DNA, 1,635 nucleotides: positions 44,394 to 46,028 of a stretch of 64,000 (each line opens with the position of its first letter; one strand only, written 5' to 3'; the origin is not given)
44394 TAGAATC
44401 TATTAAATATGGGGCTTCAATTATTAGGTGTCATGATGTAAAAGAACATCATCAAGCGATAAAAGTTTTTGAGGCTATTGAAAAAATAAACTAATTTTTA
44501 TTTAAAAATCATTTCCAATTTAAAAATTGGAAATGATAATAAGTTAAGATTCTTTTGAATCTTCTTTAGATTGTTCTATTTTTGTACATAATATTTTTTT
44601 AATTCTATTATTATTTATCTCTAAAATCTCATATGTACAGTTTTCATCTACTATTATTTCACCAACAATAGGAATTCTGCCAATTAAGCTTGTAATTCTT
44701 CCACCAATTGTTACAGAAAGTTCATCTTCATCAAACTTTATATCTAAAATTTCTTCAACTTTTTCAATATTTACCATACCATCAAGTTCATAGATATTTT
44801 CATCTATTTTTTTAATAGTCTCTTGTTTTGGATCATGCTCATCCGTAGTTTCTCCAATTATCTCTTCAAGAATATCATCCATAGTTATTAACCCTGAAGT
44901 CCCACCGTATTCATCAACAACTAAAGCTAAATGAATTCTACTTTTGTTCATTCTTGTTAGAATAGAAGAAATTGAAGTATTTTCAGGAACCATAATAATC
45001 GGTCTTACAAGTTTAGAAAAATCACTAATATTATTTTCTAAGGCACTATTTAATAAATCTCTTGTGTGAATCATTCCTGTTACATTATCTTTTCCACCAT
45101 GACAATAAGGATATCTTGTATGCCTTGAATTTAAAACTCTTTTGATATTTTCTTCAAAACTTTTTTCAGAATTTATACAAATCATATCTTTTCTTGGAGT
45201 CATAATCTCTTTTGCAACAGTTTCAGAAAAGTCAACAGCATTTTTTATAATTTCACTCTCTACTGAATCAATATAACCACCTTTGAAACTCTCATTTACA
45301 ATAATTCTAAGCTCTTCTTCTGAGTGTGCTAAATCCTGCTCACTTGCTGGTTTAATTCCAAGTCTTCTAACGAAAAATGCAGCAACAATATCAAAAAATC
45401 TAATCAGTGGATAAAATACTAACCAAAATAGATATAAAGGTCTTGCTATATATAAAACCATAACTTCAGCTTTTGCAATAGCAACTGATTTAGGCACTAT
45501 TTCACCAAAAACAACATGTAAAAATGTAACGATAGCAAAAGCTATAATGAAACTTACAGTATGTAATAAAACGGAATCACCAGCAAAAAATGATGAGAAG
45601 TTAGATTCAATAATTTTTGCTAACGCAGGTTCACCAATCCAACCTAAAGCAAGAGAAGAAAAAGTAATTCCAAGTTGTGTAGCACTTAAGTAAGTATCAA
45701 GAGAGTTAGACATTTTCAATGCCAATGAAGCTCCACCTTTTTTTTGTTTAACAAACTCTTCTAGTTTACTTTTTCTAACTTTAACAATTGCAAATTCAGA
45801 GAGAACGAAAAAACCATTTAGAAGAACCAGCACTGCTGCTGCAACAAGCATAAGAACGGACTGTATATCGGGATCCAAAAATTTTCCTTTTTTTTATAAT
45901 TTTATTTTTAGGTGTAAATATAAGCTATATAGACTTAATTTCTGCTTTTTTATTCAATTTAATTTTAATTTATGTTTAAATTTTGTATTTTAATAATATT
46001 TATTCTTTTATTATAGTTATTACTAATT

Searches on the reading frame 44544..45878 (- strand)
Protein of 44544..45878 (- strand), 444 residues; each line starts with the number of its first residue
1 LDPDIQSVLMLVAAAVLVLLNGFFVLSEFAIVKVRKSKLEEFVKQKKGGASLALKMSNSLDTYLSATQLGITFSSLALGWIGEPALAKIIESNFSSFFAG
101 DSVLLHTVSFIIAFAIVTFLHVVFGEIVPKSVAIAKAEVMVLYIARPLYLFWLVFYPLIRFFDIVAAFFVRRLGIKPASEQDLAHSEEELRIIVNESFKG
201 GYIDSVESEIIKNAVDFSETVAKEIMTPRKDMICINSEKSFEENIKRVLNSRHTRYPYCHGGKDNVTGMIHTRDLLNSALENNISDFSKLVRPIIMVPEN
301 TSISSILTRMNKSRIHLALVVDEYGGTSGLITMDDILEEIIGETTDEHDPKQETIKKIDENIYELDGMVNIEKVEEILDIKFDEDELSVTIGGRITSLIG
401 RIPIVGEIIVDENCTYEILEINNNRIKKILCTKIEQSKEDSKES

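Call 48: search_protein_families(library=ncbifam, proteins=[window:44544-45878:-], max_evalue=1e-10)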
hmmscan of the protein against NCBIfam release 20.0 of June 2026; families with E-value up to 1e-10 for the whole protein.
window:44544-45878:- (444 aa): 4 families
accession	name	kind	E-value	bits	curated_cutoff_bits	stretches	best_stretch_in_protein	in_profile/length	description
NF052568.1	PolamExpPaeASal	equivalog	6.7e-62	209.7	500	1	12-433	6-424/424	polyamine export protein PaeA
TIGR03520.1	GldE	subfamily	1.8e-58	198.6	376.05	1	16-432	3-406/408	gliding motility-associated protein GldE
NF008604.1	PRK11573.1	equivalog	1.5e-43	149.2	475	1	10-441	9-426/428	hypothetical protein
NF011675.0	PRK15094.1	equivalog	3.3e-40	138.2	379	1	186-432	33-280/292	CNNM family magnesium/cobalt transport protein CorC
